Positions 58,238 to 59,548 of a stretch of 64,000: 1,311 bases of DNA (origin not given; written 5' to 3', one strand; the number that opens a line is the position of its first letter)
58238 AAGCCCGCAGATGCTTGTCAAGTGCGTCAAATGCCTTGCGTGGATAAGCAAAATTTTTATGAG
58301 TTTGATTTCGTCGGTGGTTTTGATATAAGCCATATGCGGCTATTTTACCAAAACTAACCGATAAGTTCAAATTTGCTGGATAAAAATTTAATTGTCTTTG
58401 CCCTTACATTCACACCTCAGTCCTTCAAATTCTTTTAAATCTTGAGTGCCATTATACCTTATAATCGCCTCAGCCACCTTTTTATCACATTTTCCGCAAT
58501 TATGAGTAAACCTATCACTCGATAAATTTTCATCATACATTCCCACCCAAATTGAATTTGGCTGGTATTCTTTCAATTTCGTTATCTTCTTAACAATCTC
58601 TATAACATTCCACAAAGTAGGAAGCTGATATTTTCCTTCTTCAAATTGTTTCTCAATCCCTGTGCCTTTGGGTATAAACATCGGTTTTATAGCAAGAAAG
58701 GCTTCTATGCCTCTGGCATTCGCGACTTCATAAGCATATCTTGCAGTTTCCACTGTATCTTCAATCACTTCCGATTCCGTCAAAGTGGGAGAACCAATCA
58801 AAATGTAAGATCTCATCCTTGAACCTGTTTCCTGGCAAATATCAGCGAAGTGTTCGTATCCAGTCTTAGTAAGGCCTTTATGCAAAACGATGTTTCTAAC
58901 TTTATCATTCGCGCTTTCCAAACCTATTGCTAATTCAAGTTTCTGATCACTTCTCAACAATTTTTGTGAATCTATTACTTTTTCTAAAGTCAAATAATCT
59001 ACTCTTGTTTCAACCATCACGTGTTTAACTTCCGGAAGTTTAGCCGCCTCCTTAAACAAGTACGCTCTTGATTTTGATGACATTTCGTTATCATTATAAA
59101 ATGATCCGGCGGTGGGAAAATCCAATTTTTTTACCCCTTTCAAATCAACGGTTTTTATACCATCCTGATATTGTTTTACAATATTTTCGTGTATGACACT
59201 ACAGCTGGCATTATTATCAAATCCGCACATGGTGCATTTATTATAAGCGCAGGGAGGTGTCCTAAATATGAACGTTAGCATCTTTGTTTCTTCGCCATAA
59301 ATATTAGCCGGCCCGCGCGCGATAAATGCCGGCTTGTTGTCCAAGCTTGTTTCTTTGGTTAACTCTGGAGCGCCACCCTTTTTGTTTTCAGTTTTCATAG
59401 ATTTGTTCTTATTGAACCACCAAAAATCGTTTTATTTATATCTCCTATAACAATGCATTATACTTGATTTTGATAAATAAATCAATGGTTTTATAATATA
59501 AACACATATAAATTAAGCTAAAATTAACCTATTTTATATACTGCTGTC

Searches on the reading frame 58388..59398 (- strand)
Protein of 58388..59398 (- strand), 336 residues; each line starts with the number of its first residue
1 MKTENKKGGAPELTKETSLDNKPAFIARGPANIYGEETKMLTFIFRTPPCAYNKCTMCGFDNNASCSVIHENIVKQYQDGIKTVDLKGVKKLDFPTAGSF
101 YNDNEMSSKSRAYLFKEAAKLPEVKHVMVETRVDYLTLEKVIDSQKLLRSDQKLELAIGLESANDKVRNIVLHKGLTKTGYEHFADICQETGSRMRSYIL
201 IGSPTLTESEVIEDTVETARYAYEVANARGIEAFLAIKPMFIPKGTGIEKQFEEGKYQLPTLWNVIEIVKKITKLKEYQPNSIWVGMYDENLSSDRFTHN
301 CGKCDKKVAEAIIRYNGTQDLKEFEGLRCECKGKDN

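Call 5: search_protein_families(library=pfam, proteins=[window:58388-59398:-])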
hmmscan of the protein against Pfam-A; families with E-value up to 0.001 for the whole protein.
window:58388-59398:- (336 aa): 0 families

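Call 29: search_protein_families(library=padloc, proteins=[window:58388-59398:-], max_evalue=0.01)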
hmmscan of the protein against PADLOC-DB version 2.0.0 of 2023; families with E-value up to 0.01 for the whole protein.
window:58388-59398:- (336 aa): 0 families

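Call 30: search_protein_families(library=ncbifam, proteins=[window:58388-59398:-], max_evalue=0.01)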
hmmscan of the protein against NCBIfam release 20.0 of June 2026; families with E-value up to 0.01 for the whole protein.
window:58388-59398:- (336 aa): 4 families
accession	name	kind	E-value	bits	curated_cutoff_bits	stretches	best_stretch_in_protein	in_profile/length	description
TIGR01210.1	TIGR01210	equivalog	8.8e-60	202.6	212.15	1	33-333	8-297/313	archaeosine biosynthesis radical SAM protein RaSEA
TIGR01212.1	TIGR01212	equivalog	4.2e-07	29.4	180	1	114-272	99-247/302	tRNA modification radical SAM protein MnmL/YtqA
TIGR03471.1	HpnJ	equivalog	0.00014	20.9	577.6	1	54-233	209-372/472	hopanoid biosynthesis associated radical SAM protein HpnJ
TIGR01211.1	ELP3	subfamily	0.0039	15.7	350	1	113-275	182-332/522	tRNA uridine(34) 5-carboxymethylaminomethyl modification radical SAM/GNAT enzyme Elp3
